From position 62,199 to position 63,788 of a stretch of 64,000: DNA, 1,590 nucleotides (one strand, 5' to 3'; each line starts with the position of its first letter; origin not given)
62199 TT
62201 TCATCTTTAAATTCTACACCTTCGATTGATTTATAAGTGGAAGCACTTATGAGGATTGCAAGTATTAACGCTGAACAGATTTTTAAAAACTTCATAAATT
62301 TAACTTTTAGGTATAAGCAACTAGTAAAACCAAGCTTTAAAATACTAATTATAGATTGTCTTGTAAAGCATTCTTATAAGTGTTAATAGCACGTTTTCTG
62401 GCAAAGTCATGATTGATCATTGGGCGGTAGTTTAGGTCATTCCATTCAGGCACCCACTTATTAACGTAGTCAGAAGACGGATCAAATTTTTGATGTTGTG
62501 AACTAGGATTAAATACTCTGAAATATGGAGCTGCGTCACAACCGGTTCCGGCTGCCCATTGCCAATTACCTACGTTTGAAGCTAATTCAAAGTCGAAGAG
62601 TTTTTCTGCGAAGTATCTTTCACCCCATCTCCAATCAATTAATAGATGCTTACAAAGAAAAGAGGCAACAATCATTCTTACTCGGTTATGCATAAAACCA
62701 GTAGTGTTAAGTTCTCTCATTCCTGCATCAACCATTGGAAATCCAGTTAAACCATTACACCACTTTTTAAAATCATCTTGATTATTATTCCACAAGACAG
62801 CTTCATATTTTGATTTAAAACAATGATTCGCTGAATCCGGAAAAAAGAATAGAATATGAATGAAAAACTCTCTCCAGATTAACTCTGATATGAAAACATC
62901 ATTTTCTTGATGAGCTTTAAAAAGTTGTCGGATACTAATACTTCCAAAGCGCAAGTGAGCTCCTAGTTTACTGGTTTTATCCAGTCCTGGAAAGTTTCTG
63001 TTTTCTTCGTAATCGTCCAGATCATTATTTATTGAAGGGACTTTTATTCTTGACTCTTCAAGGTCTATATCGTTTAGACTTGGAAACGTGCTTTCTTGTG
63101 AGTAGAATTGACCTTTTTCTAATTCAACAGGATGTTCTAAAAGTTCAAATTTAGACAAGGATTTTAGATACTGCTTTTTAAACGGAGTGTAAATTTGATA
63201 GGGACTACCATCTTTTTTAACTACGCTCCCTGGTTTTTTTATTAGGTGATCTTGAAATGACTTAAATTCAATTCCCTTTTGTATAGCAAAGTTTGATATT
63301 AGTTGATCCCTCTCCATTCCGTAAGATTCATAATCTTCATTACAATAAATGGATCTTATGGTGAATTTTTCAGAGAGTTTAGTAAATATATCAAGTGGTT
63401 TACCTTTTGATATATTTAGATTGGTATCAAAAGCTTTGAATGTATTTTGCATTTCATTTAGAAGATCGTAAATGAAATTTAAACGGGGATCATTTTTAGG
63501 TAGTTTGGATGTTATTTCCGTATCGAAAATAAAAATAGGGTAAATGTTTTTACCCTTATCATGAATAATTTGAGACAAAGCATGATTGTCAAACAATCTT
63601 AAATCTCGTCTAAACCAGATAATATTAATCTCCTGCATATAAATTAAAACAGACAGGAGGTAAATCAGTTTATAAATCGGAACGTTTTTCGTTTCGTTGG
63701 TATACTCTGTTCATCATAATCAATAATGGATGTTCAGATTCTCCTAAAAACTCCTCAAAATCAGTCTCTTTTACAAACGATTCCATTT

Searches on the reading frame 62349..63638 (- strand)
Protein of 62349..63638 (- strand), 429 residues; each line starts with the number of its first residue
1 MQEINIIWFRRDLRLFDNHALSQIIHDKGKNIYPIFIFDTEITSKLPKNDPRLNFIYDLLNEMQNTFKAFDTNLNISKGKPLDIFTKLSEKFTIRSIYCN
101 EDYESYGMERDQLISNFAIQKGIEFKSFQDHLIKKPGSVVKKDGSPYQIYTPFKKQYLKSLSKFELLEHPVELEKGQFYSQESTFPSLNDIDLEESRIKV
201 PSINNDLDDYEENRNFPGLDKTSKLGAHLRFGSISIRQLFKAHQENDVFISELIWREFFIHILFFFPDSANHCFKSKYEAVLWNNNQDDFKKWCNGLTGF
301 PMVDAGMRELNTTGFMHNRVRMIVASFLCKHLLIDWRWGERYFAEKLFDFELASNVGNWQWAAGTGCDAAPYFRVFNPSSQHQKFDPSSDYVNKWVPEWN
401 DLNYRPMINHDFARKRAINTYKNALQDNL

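Call 71: find_encoding_contigs(protein=window:62349-63638:-, flank=10000, max_places=4)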
Protein window:62349-63638:- (429 aa): 20 contigs read that carry it; 4 places shown.
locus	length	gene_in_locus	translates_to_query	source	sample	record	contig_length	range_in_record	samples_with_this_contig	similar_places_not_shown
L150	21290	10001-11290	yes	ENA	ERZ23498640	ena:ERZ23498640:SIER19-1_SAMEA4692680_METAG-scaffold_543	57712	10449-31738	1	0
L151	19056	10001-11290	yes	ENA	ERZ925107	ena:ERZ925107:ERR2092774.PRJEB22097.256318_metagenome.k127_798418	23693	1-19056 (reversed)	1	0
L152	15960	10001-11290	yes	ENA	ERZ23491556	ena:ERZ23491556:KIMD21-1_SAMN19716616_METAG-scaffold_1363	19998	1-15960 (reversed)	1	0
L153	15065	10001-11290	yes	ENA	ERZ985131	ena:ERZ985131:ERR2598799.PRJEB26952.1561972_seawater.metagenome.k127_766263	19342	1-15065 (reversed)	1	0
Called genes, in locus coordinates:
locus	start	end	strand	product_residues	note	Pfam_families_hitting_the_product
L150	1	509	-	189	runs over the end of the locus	PF13580:SIS_2, PF01380:SIS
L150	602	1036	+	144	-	-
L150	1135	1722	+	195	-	PF00881:Nitroreductase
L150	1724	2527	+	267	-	PF05013:FGase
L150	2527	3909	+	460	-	PF01979:Amidohydro_1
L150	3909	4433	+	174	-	PF12804:NTP_transf_3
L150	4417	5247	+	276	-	PF02634:FdhD-NarQ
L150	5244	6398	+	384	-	PF03453:MoeA_N, PF00994:MoCF_biosynth, PF03454:MoeA_C (weak)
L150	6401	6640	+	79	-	PF02597:ThiS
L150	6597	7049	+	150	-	PF02391:MoaE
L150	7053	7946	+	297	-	PF01967:MoaC, PF00994:MoCF_biosynth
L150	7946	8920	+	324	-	PF04055:Radical_SAM, PF13353:Fer4_12 (weak), PF06463:Mob_synth_C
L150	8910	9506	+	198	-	PF02518:HATPase_c, PF00072:Response_reg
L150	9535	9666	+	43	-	PF04940:BLUF (weak)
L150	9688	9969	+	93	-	PF04940:BLUF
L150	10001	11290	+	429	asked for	PF00875:DNA_photolyase, PF03441:FAD_binding_7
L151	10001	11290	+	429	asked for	PF00875:DNA_photolyase, PF03441:FAD_binding_7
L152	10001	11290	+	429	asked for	PF00875:DNA_photolyase, PF03441:FAD_binding_7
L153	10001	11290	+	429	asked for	PF00875:DNA_photolyase, PF03441:FAD_binding_7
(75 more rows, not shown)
